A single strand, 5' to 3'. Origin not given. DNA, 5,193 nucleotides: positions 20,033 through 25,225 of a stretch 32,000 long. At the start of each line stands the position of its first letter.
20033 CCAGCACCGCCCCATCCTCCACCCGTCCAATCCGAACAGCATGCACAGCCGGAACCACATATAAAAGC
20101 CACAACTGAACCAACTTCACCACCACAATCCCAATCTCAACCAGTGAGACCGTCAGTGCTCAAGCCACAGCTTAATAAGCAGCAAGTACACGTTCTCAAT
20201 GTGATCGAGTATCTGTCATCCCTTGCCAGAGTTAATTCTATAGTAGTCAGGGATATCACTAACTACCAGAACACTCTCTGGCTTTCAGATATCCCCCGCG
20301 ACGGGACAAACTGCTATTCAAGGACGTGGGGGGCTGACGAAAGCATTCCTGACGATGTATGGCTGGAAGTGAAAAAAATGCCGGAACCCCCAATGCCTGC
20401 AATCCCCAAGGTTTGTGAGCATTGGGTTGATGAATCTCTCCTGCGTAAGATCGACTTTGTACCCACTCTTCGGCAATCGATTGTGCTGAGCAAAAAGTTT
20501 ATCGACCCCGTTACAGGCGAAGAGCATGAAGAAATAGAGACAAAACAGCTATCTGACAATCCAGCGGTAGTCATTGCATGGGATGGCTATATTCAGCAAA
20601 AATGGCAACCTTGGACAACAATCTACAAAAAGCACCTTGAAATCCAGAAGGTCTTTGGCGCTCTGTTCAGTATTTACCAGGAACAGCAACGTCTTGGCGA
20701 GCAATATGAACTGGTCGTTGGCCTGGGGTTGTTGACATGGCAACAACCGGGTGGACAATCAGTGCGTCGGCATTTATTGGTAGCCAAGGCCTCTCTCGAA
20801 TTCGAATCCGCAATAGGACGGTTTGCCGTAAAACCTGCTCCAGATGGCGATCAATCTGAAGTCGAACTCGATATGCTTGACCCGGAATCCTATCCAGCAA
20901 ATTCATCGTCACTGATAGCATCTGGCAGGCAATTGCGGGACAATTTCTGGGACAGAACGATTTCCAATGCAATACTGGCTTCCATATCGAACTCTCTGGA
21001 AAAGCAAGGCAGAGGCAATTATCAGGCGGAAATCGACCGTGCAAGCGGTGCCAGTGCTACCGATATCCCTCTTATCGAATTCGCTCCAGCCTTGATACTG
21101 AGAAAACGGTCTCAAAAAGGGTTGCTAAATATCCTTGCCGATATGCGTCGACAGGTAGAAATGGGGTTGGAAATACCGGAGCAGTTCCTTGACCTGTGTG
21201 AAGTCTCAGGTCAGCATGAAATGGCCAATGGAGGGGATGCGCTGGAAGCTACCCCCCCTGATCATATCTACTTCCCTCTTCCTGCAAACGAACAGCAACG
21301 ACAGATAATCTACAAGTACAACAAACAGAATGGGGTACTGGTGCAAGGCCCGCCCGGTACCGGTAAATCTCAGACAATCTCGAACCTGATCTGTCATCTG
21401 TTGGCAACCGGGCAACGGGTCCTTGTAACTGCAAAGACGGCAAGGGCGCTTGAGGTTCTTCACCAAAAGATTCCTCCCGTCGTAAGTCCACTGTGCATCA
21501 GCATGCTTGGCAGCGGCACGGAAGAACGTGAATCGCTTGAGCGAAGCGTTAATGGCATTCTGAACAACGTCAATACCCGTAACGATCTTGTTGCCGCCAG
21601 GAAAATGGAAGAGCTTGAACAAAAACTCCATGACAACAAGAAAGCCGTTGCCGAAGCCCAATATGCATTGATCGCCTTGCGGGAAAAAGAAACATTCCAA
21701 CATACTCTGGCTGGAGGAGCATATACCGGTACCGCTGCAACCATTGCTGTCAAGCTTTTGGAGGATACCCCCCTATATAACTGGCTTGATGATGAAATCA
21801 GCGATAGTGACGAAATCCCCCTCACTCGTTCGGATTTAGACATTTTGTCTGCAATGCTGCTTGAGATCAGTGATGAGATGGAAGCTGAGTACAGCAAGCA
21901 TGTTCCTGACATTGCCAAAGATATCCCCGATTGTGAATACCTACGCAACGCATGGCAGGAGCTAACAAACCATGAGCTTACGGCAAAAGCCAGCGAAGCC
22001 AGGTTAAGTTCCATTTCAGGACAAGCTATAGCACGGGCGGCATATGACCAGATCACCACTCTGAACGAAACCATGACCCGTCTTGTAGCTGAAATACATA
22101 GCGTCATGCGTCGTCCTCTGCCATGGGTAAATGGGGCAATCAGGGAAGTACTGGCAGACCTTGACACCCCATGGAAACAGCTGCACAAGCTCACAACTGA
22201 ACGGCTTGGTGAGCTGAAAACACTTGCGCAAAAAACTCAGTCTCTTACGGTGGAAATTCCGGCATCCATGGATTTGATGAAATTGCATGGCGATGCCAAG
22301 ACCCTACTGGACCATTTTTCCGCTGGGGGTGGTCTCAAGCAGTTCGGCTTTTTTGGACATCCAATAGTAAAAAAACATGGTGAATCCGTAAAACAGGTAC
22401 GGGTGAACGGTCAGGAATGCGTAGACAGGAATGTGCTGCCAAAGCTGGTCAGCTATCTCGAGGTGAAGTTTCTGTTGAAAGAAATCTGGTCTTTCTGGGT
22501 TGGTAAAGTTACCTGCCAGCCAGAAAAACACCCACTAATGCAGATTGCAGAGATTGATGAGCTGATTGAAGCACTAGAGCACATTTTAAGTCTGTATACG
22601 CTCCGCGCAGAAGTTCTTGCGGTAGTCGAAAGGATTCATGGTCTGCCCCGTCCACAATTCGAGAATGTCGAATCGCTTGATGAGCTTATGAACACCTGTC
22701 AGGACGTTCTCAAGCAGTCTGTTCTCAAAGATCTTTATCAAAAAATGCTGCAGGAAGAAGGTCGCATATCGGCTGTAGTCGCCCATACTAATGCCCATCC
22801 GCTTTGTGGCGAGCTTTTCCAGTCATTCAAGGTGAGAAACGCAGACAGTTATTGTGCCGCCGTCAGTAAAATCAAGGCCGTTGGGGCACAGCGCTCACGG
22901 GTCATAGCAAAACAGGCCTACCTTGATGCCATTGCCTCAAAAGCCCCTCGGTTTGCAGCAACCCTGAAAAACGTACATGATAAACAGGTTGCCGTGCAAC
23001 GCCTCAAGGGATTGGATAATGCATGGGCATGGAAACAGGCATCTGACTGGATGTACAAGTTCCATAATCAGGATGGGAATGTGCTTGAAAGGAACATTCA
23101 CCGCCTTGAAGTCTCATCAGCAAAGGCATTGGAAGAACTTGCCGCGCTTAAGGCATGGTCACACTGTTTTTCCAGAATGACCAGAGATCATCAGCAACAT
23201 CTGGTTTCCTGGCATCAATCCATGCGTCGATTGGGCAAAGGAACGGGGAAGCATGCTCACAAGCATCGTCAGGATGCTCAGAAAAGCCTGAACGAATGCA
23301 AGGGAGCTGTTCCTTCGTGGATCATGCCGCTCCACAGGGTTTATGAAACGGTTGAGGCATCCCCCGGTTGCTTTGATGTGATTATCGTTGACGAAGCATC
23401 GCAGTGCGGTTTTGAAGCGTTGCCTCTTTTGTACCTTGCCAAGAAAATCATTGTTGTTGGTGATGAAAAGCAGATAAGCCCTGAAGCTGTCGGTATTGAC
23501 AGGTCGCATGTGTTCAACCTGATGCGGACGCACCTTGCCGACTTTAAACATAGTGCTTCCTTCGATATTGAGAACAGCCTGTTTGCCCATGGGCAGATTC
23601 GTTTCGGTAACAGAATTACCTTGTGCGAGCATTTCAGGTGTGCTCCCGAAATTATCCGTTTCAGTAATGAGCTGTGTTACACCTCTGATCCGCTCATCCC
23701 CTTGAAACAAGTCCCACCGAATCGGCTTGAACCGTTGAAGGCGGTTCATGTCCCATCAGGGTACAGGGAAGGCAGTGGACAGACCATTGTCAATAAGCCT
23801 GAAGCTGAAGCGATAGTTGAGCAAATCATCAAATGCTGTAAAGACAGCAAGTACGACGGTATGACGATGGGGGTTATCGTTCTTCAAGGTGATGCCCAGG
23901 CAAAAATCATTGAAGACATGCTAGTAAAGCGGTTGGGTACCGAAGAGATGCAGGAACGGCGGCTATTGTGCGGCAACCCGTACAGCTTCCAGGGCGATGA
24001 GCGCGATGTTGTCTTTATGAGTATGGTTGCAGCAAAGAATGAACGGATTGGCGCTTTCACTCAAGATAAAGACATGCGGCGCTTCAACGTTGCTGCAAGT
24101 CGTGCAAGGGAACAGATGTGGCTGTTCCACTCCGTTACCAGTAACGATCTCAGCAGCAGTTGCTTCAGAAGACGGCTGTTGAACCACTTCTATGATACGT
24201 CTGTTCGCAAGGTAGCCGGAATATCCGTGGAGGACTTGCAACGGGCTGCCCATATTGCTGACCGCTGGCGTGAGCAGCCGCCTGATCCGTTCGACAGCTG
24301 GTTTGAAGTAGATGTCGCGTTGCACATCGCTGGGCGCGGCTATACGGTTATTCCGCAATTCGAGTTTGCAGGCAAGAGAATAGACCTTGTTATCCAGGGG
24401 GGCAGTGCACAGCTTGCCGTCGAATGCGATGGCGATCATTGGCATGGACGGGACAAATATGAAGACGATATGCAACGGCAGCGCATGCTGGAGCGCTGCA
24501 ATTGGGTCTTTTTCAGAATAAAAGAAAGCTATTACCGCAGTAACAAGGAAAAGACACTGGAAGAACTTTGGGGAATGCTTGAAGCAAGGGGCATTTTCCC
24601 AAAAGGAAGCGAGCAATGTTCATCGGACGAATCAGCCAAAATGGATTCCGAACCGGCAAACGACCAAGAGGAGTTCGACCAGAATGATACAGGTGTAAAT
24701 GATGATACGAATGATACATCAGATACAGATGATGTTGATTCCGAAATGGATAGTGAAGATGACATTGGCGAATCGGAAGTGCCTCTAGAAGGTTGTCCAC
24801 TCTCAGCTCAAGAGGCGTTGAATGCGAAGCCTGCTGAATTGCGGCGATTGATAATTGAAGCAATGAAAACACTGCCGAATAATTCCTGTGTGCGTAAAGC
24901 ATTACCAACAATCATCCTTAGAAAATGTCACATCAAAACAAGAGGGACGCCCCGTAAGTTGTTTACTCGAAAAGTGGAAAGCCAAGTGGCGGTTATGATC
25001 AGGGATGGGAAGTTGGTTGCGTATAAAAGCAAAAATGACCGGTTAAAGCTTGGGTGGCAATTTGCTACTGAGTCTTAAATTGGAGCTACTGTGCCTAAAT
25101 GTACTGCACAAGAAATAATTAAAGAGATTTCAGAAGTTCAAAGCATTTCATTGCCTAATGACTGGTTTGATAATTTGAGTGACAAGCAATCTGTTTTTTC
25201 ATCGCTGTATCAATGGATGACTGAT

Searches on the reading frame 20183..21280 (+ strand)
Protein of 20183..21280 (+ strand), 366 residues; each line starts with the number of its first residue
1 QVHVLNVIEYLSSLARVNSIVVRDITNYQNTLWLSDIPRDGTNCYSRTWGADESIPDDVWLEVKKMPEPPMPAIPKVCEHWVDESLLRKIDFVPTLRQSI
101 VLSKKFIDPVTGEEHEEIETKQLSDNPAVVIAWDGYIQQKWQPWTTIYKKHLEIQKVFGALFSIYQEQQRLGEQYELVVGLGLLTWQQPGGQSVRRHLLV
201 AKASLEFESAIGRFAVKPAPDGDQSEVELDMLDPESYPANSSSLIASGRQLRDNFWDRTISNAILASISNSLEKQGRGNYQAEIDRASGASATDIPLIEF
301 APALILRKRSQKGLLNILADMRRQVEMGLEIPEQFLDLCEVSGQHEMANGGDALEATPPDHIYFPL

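Call 86: predict_structure(alignment_id=A4)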
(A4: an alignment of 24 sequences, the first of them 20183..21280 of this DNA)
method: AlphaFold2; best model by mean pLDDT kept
length: 366 residues; sequences in the alignment: 24
mean_pLDDT: 85.4   pTM: 0.74
mean pLDDT of the five models: 85.4, 84.7, 83.7, 83.3, 82.1
residues with pLDDT >= 90: 182; 70-90: 148; 50-70: 11; < 50: 25
segments of 3 or more residues with pLDDT < 50: 342-366
pLDDT, mean of each block of 10 residues (from residue 1): 86 77 86 93 90 89 94 94 88 93 87 88 95 96 94 95 93 87 94 93 93 93 79 86 90 90 94 83 91 94 90 76 86 73 39 36 37
secondary structure, 60 per line:
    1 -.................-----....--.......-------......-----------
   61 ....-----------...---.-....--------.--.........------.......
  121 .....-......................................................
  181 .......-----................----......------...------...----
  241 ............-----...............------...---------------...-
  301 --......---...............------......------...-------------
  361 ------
elements in order: H2-18 E30-33 E44-46 E61-64 H84-87 E99-107 E114-122 H127-174 E175-187 E193-208 E213-218 E225-227 H241-252 H258-272 E279-281 E297-299 E303-308 H312-326 H333-338

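Call 88: fold_search(model_id=the predicted structure, library=pdb)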
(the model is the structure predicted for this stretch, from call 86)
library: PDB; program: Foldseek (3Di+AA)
matches with E <= 10: 591; with E <= 0.001: 0
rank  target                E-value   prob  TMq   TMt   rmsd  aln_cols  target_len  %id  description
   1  4v96_AH               1.1e-01  0.12  0.08  0.10  20.3       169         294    9  The structure of a 1.8 MDa viral genome injection device suggests alternative infection mechanisms (released 2014-07-09)
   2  4v96_AK               2.3e-01  0.10  0.08  0.10  19.8       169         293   11  The structure of a 1.8 MDa viral genome injection device suggests alternative infection mechanisms (released 2014-07-09)
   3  4v96_AE               2.3e-01  0.08  0.08  0.09  20.7       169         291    9  The structure of a 1.8 MDa viral genome injection device suggests alternative infection mechanisms (released 2014-07-09)
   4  20yr_A                3.2e-01  0.05  0.07  0.04  16.8       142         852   15  R583A mutant of glycogen phosphorylase from Segatella copri (released 2026-02-18)
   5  9l6i_A                3.6e-01  0.04  0.07  0.04  16.8       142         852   15  Glycogen phosphorylase from Segatella copri (released 2026-02-18)
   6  1xpi_A                4.3e-01  0.02  0.07  0.09  14.1       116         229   12  Crystal structure of the catalytic domain of E. coli pseudouridine synthase RluC (released 2005-10-04)
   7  8fbp_B                4.3e-01  0.02  0.07  0.07  28.1       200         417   11  Glutamine synthetase from Pseudomonas aeruginosa, filament double-unit in compressed conformation (released 2024-02-14)
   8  9a5j_A                4.6e-01  0.02  0.09  0.06  24.3       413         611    9  Integrative model of DNAK-GUDB by crosslinking MS and deep learning (released 2024-09-18)
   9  4zca_B                6.2e-01  0.02  0.10  0.10  18.5       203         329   10  Eg5 motor domain mutant Y231F (released 2016-06-22)
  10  4a28_B                6.5e-01  0.02  0.08  0.09  18.6       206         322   11  Eg5-2 (released 2012-10-31)
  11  7f2n_A                7.3e-01  0.10  0.06  0.19  28.2       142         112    8  Crystal structure of SSB from Klebsiella pneumonia. (released 2021-11-10)
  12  5lt3_C                7.3e-01  0.06  0.07  0.08  16.0        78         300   10  nucleotide-free kinesin-1 motor domain T87A mutant, P1 crystal form (released 2017-03-01)
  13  4ucc_A                7.8e-01  0.13  0.07  0.11  20.5        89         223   12  N-terminal globular domain of the RSV Nucleoprotein in complex with the Nucleoprotein Phosphoprotein interaction inhib (released 2015-08-19)
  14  4h8a_B                7.8e-01  0.02  0.10  0.12  15.5       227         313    9  Crystal structure of ureidoglycolate dehydrogenase in binary complex with NADH (released 2013-01-16)
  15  7o6r                  7.8e-01  0.01  0.07  0.06  20.6       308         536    7  Crystal structure of bovine Hsc70(aa1-554)E213A/D214A in complex with 1H-Indazole (released 2022-05-04)
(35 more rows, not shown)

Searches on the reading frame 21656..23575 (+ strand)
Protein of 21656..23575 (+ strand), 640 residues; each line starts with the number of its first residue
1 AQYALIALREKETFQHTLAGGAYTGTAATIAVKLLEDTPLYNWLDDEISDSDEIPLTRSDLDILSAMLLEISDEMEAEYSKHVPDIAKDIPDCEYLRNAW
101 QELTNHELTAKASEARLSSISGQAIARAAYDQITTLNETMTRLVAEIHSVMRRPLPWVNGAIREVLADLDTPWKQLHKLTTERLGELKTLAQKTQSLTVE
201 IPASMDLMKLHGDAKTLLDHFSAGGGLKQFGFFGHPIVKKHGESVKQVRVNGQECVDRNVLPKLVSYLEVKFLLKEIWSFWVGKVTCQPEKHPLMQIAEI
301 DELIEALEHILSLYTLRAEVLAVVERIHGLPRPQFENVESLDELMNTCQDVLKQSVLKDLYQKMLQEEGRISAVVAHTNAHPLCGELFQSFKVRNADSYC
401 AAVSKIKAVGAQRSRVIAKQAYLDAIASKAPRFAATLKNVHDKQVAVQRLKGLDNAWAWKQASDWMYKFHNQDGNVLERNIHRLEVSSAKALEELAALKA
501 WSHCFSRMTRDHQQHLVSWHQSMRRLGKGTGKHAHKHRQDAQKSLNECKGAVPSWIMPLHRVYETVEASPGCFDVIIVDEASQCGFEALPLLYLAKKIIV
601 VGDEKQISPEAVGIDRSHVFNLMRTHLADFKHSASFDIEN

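Call 33: search_protein_families(library=pfam, proteins=[window:21656-23575:+], max_evalue=10)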
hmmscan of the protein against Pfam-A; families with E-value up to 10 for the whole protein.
window:21656-23575:+ (640 aa): 6 families
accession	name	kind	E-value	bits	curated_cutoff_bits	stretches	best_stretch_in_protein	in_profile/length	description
PF13086.12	AAA_11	-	2.4e-05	24.7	27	1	572-609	213-252/257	AAA domain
PF01443.25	Viral_helicase1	-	0.019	15.2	21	1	564-610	48-100/228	Viral superfamily 1 RNA helicase core domain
PF13604.12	AAA_30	-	0.042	14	27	1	566-622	84-139/191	AAA domain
PF13245.12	AAA_19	-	0.062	13.9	25.1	1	568-609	86-131/134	AAA domain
PF09959.14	DUF2193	-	0.085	11.8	25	1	359-418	2-57/498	Uncharacterized protein conserved in archaea (DUF2193)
PF08647.16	BRE1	-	1.1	9.9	27.9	0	166-201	5-40/95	BRE1 E3 ubiquitin ligase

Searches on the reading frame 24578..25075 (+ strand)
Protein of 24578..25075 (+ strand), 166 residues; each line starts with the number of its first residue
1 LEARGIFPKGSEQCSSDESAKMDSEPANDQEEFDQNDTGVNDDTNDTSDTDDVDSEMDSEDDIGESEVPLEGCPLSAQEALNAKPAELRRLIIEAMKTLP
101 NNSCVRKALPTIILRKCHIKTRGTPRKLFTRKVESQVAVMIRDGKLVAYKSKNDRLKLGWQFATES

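Call 33: search_protein_families(library=pfam, proteins=[window:24578-25075:+], max_evalue=10)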
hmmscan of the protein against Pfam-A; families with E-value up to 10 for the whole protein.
window:24578-25075:+ (166 aa): 2 families
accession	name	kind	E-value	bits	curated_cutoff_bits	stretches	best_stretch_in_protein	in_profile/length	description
PF20354.3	DUF6649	-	0.37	10.6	27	1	21-58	184-225/227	Family of unknown function (DUF6649)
PF04931.18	DNA_pol_phi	-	0.4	9.2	27.6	1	22-98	636-697/765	DNA polymerase phi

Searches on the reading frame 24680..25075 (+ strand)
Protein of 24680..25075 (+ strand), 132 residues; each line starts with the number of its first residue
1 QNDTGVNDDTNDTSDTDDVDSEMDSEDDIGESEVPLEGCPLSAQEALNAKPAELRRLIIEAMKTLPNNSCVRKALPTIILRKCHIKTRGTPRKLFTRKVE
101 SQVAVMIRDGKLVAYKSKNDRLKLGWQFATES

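Call 83: search_solved_structures(query=window:24680-25075:+, max_evalue=10)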
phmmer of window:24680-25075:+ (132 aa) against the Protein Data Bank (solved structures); distinct sequences matched with E-value up to 10: 1.
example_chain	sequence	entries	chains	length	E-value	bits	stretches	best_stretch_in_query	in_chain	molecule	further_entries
4a4k_A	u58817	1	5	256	0.3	14.5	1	94-129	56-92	ANTIVIRAL HELICASE SKI2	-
